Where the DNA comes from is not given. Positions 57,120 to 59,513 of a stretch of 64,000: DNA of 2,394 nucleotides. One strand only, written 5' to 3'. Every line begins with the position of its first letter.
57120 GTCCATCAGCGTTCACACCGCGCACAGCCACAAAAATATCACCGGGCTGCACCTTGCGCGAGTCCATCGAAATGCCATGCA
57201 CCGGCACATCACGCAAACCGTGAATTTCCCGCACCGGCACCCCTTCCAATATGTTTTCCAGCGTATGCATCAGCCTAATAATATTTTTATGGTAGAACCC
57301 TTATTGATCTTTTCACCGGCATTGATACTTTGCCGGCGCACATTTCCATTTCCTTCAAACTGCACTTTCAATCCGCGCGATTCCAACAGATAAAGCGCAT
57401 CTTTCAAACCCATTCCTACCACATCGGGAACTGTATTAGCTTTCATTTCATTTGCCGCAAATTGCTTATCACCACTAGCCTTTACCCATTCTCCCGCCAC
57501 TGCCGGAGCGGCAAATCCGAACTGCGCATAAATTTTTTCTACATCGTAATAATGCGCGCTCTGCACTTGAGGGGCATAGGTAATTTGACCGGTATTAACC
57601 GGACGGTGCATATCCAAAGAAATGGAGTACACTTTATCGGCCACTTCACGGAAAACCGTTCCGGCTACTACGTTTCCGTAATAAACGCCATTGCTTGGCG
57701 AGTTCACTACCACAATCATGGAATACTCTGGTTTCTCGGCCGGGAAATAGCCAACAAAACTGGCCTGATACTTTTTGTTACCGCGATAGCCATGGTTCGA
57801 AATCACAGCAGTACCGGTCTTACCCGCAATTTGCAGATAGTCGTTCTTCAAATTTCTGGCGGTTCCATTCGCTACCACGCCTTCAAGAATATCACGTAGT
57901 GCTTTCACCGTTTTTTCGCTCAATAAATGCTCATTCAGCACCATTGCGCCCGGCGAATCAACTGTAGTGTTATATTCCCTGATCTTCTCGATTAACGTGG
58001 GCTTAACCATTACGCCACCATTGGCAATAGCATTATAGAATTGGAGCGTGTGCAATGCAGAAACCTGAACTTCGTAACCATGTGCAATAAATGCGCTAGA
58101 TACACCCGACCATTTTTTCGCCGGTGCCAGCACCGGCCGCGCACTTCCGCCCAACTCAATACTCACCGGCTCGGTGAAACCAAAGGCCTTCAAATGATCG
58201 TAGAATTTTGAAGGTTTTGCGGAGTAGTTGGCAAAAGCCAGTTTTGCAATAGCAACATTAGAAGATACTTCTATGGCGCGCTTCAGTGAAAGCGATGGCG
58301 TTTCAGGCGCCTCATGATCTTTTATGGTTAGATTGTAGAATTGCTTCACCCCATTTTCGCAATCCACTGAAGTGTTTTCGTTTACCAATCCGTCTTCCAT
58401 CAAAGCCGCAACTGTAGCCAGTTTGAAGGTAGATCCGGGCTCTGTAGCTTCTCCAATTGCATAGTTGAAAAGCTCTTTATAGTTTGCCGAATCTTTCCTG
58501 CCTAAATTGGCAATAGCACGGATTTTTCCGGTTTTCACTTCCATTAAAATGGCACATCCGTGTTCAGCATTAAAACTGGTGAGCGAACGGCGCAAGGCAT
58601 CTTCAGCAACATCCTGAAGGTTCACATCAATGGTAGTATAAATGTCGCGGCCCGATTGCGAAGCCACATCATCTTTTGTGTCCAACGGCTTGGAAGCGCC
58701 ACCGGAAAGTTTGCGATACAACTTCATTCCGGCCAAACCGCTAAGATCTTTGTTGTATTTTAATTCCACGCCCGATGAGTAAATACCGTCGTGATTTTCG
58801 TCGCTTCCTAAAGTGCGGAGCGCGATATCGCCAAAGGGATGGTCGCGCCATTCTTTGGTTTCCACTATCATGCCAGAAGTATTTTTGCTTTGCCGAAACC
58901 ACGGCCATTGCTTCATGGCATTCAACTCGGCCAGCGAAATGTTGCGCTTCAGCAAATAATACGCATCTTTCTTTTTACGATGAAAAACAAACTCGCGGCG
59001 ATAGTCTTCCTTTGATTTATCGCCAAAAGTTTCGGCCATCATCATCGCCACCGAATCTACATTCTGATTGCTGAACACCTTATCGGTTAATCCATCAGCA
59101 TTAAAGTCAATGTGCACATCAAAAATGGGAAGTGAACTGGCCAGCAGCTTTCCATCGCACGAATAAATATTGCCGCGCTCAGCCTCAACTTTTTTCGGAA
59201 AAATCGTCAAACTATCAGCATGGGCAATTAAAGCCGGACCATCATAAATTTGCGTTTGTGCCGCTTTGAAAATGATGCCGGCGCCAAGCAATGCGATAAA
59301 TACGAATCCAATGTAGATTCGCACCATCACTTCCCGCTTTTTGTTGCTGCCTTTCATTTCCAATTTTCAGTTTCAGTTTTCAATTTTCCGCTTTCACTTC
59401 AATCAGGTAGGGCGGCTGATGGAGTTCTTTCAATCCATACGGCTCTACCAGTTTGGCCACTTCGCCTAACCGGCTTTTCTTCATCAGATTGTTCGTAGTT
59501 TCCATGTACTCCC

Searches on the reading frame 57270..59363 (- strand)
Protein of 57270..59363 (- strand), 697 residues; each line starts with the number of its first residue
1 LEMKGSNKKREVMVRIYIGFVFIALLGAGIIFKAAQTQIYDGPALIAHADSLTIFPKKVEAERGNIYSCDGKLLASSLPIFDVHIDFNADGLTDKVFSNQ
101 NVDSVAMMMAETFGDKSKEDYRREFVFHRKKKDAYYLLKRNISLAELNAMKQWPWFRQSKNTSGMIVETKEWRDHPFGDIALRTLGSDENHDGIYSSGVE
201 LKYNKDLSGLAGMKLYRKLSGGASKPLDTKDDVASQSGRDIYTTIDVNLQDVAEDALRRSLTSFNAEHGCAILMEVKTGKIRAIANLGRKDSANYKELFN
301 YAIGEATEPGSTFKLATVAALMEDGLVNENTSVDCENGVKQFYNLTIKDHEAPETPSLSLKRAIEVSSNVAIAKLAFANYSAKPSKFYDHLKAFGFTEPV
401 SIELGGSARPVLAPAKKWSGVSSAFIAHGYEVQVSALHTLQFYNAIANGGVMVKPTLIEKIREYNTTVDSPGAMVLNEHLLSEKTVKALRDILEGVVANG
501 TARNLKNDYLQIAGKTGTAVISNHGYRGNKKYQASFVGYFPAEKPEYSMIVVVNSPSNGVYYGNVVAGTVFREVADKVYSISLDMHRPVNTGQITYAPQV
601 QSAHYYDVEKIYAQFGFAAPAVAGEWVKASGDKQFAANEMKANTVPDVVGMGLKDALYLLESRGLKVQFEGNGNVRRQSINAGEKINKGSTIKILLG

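Call 43: search_protein_families(library=pfam, proteins=[window:57270-59363:-], max_evalue=0.01)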
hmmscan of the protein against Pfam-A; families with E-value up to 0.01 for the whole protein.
window:57270-59363:- (697 aa): 3 families
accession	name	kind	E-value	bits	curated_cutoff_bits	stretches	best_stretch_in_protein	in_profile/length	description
PF00905.27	Transpeptidase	-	1.9e-57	195.2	22.1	1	269-574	1-297/299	Penicillin binding protein transpeptidase domain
PF03793.24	PASTA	-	1.9e-13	50.6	23.2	1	644-696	2-62/64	PASTA domain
PF03717.20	PBP_dimer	-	4.4e-09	37.5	24.4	1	59-220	2-171/180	Penicillin-binding Protein dimerisation domain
